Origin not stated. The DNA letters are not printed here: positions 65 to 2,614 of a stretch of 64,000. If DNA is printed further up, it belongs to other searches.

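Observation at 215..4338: Two tandem DUF262 (GmrSD-like) genes, only one with a recognisable DUF1524 His-Me nuclease, on the same strand as an ankyrin gene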

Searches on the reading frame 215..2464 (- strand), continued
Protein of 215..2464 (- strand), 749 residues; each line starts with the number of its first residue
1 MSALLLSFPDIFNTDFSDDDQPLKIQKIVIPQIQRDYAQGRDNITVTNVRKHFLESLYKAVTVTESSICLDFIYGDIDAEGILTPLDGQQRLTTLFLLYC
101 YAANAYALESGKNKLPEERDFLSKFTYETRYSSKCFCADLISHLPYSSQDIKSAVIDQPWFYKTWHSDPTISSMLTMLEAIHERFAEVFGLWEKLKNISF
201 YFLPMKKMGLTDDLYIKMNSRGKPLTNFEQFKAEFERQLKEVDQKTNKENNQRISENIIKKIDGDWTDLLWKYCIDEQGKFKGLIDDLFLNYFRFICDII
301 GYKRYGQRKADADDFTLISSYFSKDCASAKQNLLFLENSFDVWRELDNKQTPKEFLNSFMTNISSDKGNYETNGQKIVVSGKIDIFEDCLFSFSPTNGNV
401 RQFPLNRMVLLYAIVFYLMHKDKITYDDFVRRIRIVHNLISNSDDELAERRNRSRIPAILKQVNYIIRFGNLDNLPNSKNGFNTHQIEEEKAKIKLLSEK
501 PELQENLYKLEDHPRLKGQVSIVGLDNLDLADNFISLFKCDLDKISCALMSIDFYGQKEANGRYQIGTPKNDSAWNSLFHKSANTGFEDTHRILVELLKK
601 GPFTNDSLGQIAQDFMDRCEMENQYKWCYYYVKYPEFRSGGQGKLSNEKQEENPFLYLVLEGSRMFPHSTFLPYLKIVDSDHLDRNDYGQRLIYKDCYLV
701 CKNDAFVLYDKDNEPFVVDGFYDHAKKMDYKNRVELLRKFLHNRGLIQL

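Call 40: search_protein_families(library=pfam, proteins=[L029:66-2003:+, L029:1997-3247:+, L029:8304-11447:+, L013:8181-12617:+, L002:8851-12807:+, L016:1445-4006:+, L018:8214-9884:+, L008:5422-7557:+, L020:5647-8475:+, L026:37-1701:+], max_evalue=0.00001)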
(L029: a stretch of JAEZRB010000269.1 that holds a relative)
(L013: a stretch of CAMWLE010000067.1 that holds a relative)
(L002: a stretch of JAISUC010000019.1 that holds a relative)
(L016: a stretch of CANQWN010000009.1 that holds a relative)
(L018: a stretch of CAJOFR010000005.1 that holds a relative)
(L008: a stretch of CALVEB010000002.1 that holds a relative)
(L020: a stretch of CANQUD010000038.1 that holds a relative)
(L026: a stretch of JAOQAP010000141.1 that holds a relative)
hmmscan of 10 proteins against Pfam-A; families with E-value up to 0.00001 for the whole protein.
L029:66-2003:+ (645 aa): 1 family
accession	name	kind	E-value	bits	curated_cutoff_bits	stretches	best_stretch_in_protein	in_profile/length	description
PF02384.22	N6_Mtase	-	1.3e-71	241.9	20.4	1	5-251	72-309/311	N-6 DNA Methylase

L029:1997-3247:+ (416 aa): 1 family
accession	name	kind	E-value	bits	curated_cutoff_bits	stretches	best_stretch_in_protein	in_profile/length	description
PF01420.25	Methylase_S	-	8e-28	98.2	22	2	216-395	2-164/168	Type I restriction modification DNA specificity domain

L029:8304-11447:+ (1047 aa): 4 families
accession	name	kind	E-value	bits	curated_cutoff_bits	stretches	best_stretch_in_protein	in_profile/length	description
PF18766.7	SWI2_SNF2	-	2.2e-70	237.2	26.7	1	275-504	2-219/221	SWI2/SNF2 ATPase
PF22679.2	T1R_D3-like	-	3.1e-37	128.9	27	1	546-699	2-157/158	Type I restriction enzyme subunit R domain 3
PF04313.20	HSDR_N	-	1.6e-30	106.9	25.1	1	7-202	3-197/198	Type I restriction enzyme R protein N terminus (HSDR_N)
PF04851.21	ResIII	-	1.1e-17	64.8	22.5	1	272-438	5-162/164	Type III restriction enzyme, res subunit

L013:8181-12617:+ (1478 aa): 3 families
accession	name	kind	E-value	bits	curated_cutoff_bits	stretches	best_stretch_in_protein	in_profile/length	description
PF13476.12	AAA_23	-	2e-27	97.6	27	1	5-213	1-199/201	AAA domain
PF13558.12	SbcC_Walker_B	-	2.7e-09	37.6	27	1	1373-1434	26-89/90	SbcC/RAD50-like, Walker B motif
PF13555.12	AAA_29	-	1.5e-06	28.2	27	1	14-56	12-50/61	P-loop containing region of AAA domain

L002:8851-12807:+ (1318 aa): 1 family
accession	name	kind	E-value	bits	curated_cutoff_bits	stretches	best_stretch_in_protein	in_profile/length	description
PF01433.26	Peptidase_M1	-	5.7e-22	78.8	27.7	1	958-1103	68-218/218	Peptidase family M1 domain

L016:1445-4006:+ (853 aa): 1 family
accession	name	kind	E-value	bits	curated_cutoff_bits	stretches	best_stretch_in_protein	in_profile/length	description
PF02463.25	SMC_N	-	1.3e-07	31.8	40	1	197-844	109-196/220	RecF/RecN/SMC N terminal domain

L018:8214-9884:+ (556 aa): 3 families
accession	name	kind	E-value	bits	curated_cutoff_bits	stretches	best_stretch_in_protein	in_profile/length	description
PF02775.26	TPP_enzyme_C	-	1.8e-48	164.6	21.9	1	382-530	1-149/151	Thiamine pyrophosphate enzyme, C-terminal TPP binding domain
PF00205.28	TPP_enzyme_M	-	1.9e-46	157.6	30.4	1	193-325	2-135/137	Thiamine pyrophosphate enzyme, central domain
PF02776.23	TPP_enzyme_N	-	6.5e-43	145.7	26.8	1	3-119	1-118/119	Thiamine pyrophosphate enzyme, N-terminal TPP binding domain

L008:5422-7557:+ (711 aa): 1 family
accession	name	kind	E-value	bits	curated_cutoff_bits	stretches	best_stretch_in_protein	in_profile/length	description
PF09299.17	Mu-transpos_C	-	3.1e-14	53.1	21.7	1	517-576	1-61/61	Mu transposase, C-terminal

L020:5647-8475:+ (942 aa): 1 family
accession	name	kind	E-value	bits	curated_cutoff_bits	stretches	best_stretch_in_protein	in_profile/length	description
PF00128.31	Alpha-amylase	-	5.1e-79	267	22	1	351-853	2-446/446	Alpha amylase, catalytic domain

L026:37-1701:+ (554 aa): 3 families
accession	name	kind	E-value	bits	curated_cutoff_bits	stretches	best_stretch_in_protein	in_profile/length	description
PF17657.6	DNA_pol3_finger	-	4.4e-59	199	22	1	13-179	1-165/166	Bacterial DNA polymerase III alpha subunit finger domain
PF14579.12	HHH_6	-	4.5e-18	65.7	25.6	1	253-341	1-90/90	Helix-hairpin-helix motif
PF01336.31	tRNA_anti-codon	-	2.5e-10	40.6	27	1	423-493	1-70/75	OB-fold nucleic acid binding domain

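Call 62: search_protein_families(library=pfam, alignment_id=A1, max_evalue=1)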
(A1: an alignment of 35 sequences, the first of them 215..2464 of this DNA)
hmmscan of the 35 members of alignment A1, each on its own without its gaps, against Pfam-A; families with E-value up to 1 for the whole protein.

A. member 1, window:215-2464:- (749 aa): 2 families
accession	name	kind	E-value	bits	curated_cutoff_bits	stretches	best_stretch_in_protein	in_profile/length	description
PF03235.19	GmrSD_N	-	4.3e-22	79.6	33.2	1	26-235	9-198/199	GmrSD restriction endonuclease, N-terminal domain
PF01084.26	Ribosomal_S18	-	0.11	13.1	21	1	725-747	2-23/52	Ribosomal protein S18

B. families by the number of members that match (of 35 scanned): 16 families
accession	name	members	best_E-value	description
PF03235.19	GmrSD_N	35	4.3e-22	GmrSD restriction endonuclease, N-terminal domain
PF03113.19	RSV_NS2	5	0.016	Respiratory synctial virus non-structural protein NS2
PF00846.24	Hanta_nucleocap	2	0.0017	Hantavirus nucleocapsid protein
PF09357.15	RteC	2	0.016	RteC protein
PF10860.13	DUF2661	2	0.04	Protein of unknown function (DUF2661)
PF09888.14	DUF2115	2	0.067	Uncharacterized protein conserved in archaea (DUF2115)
PF15412.11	Nse4-Nse3_bdg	1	0.0048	Binding domain of Nse4/EID3 to Nse3-MAGE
PF21802.2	Cas3-like_C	1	0.007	CRISPR-associated Cas3 subtype I-F/YPEST-like, C-terminal domain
PF01068.26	DNA_ligase_A_M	1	0.057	ATP dependent DNA ligase domain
PF13009.11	Integrase_2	1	0.062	Putative integrase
PF07104.16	DUF1366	1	0.084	Protein of unknown function (DUF1366)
PF18101.7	Pan3_PK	1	0.087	Pan3 Pseudokinase domain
PF01084.26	Ribosomal_S18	1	0.11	Ribosomal protein S18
PF06480.20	FtsH_ext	1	0.11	FtsH Extracellular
PF25521.1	HTH_TANC1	1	0.13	TANC1-like, winged helix-turn-helix domain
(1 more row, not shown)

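Call 76: fold_search(model_id=the predicted structure, library=pdb)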
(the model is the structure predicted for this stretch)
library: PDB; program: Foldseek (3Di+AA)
matches with E <= 10: 54; with E <= 0.001: 0
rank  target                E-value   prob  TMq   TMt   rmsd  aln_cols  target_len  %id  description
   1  9jfl_A                1.0e-03  0.99  0.24  0.28  17.3       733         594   11  Molecular basis of the phosphorothioation-sensing antiphage defence system DndBCDE-DndI (released 2024-12-11)
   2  7p9m_B                5.5e-02  0.33  0.16  0.20  24.8       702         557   10  BrxU, GmrSD-family Type IV restriction enzyme (released 2021-12-08)
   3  9w1b_A                1.7e+00  0.02  0.08  0.10  28.8       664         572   10  Cryo-EM structure of a Fungal XPR1 with InsP6 (released 2026-03-18)
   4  3mzv_A                2.2e+00  0.03  0.09  0.14  18.9       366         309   12  Crystal structure of a decaprenyl diphosphate synthase from Rhodobacter capsulatus (released 2010-06-09)
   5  6vtw_A                2.4e+00  0.77  0.05  0.60   2.9        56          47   16  De novo protein design enables the precise induction of RSV-neutralizing antibodies (released 2020-04-15)
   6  5i5d_C                4.0e+00  0.04  0.05  0.10  16.4       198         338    8  Salmonella global domain 245 (released 2017-04-19)
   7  1hxn                  4.2e+00  0.10  0.05  0.12   9.7        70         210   11  1.8 ANGSTROMS CRYSTAL STRUCTURE OF THE C-TERMINAL DOMAIN OF RABBIT SERUM HEMOPEXIN (released 1995-10-15)
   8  5uv0                  4.2e+00  0.01  0.08  0.10  29.4       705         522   10  Crystal Structure of (+)-Limonene Synthase from Citrus sinensis (released 2017-03-22)
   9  9e2i_F                4.4e+00  0.01  0.08  0.09  31.1       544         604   12  Variediene synthase with six cyclases (released 2025-05-21)
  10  9jxf_A                4.4e+00  0.01  0.09  0.10  28.8       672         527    8  Cryo-EM structure of apo human XPR1, class 2, with asymmetrically dimerized SPX domains (released 2025-08-27)
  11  7a3u_A                5.2e+00  0.05  0.04  0.06  11.3        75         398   17  Crystal structure of Zika virus envelope glycoprotein in complex with the divalent F(ab')2 fragment of the broadly neu (released 2021-12-08)
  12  5i5d_D                5.5e+00  0.03  0.06  0.10  16.3       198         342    8  Salmonella global domain 245 (released 2017-04-19)
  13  6vat_C                5.7e+00  0.02  0.06  0.10  17.2       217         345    9  Structure of the periplasmic domain of YejM from Salmonella typhimurium (released 2020-08-26)
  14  4dhd                  5.7e+00  0.02  0.08  0.14  20.7       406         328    9  Crystal structure of isoprenoid synthase A3MSH1 (TARGET EFI-501992) from Pyrobaculum calidifontis (released 2012-02-08)
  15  1w4t                  6.0e+00  0.28  0.05  0.12   5.3        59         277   17  X-ray crystallographic structure of Pseudomonas aeruginosa arylamine N-acetyltransferase (released 2005-08-03)
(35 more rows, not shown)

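Call 77: search_dna_similar(query=window:215-2464:-, collection=plasmids, mode=protein, max_evalue=1e-20, max_rows=15)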
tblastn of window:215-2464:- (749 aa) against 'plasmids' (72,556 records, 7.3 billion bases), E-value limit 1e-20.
Records with a match: 17; places in all: 17; records where one place covers at least 80% of the query: 6.
Best place of each record, by identity: <60% 17.
By first word of the organism name: Rhodococcus 3; Paenarthrobacter 2; Entomospira 2; Bartonella 2; Peptoclostridium 1; Paraburkholderia 1; Hymenobacter 1; Chryseobacterium 1; Pseudoalteromonas 1; Bacillus 1; and 2 more.
By predicted mobility (MOB-suite, as given by PLSDB): non-mobilizable 14; conjugative 3.
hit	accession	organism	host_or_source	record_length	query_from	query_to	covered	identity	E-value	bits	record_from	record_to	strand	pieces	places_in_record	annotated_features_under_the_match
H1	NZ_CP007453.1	Peptoclostridium acidaminophilum DSM 3953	black mud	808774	1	738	99%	45.6%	0e+0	599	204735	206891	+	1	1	DUF262 domain-containing protein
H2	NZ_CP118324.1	Rhodococcus sp. DK176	pure culture,crude oil-contaminated soil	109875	1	665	89%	33.8%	3e-93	327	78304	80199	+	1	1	DUF262 domain-containing protein (x2)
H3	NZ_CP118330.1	Rhodococcus sp. DK17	-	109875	1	665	89%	33.8%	3e-93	327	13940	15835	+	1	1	DUF262 domain-containing protein (x2)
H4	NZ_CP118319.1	Rhodococcus sp. DK180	pure culture,crude oil-contaminated soil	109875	1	665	89%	33.8%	3e-93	327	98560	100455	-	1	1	DUF262 domain-containing protein (x2)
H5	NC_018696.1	Paraburkholderia phenoliruptrix BR3459a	Mimosa flocculosa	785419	20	643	83%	35.7%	1e-97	339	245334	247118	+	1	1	DUF262 domain-containing protein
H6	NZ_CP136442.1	Paenarthrobacter sp. AT5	atrazine-producing pesticide factory ...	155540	25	643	79%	34.4%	8e-71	295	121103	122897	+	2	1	DUF262 domain-containing protein | hypothetical protein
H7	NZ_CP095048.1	Hymenobacter cellulosilyticus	single cell,air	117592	28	656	84%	29.1%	2e-52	205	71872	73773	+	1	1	DUF262 domain-containing protein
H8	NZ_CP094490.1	Paenarthrobacter ureafaciens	soil,farmland soil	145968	25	519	66%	35.0%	1e-67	251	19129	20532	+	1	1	DUF262 domain-containing protein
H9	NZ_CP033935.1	Chryseobacterium balustinum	fish,pure isolate,blood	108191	28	523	66%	34.3%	2e-61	232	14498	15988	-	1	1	DUF262 domain-containing protein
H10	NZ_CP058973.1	Pseudoalteromonas sp. JSTW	cell culture,marine sediment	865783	25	523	67%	31.4%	4e-37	158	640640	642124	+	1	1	DUF262 domain-containing protein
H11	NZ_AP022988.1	Bacillus cereus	-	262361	21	523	67%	30.3%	6e-44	179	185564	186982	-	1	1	DUF262 domain-containing protein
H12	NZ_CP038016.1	Paenisporosarcina antarctica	Antarctica: Sea off King George Island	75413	21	497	64%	31.9%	5e-46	185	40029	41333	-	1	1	DUF262 domain-containing protein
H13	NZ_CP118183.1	Entomospira culicis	Culex pipiens,cell culture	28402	28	520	66%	29.8%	4e-31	139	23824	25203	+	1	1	DUF262 domain-containing protein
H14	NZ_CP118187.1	Entomospira culicis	Culex pipiens,cell culture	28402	28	520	66%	29.8%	4e-31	139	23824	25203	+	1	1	DUF262 domain-containing protein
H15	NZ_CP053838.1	Aliarcobacter faecis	Cell culture,Human septic tank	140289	23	271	33%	45.5%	2e-44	181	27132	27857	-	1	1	DUF262 domain-containing protein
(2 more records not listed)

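Call 78: search_dna_similar(query=window:215-2464:-, collection=phages, mode=protein, max_evalue=1e-10, max_rows=10)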
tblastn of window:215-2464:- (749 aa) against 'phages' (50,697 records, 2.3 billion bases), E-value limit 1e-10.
No match.

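Call 79: get_annotated_region(hit=H1, flank=5000)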
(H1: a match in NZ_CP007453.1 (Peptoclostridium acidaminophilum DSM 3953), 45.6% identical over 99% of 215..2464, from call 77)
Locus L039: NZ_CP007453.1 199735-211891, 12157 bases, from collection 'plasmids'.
description: Peptoclostridium acidaminophilum DSM 3953 strain al-2 plasmid EAL2_808p, complete sequence
organism: Peptoclostridium acidaminophilum DSM 3953 (NCBI taxid 1286171)
taxonomy: Bacteria; Bacillota; Clostridia; Peptostreptococcales; Peptoclostridiaceae; Peptoclostridium; Peptoclostridium acidaminophilum; Peptoclostridium acidaminophilum DSM 3953
host: -; source: black mud; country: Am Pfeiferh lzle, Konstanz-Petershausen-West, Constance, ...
typing (MOB-suite, as given by PLSDB): non-mobilizable
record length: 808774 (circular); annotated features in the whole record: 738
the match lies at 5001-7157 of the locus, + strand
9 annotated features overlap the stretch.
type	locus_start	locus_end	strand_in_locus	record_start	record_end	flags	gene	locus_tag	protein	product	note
CDS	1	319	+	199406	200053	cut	-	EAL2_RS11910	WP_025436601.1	hypothetical protein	-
CDS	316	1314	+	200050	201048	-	-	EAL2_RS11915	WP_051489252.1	hypothetical protein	-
CDS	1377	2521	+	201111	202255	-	-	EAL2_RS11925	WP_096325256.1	IS3 family transposase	-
CDS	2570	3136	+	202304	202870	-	-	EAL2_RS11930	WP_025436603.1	hypothetical protein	-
CDS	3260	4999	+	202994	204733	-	-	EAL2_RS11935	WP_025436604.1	DUF262 domain-containing protein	-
CDS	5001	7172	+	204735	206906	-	-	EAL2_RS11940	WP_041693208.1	DUF262 domain-containing protein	-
CDS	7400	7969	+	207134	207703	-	-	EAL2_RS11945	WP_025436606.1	YdeI/OmpD-associated family protein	-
CDS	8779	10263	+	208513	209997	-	istA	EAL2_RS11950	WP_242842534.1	IS21 family transposase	-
CDS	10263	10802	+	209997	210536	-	-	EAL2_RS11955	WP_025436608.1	ATP-binding protein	-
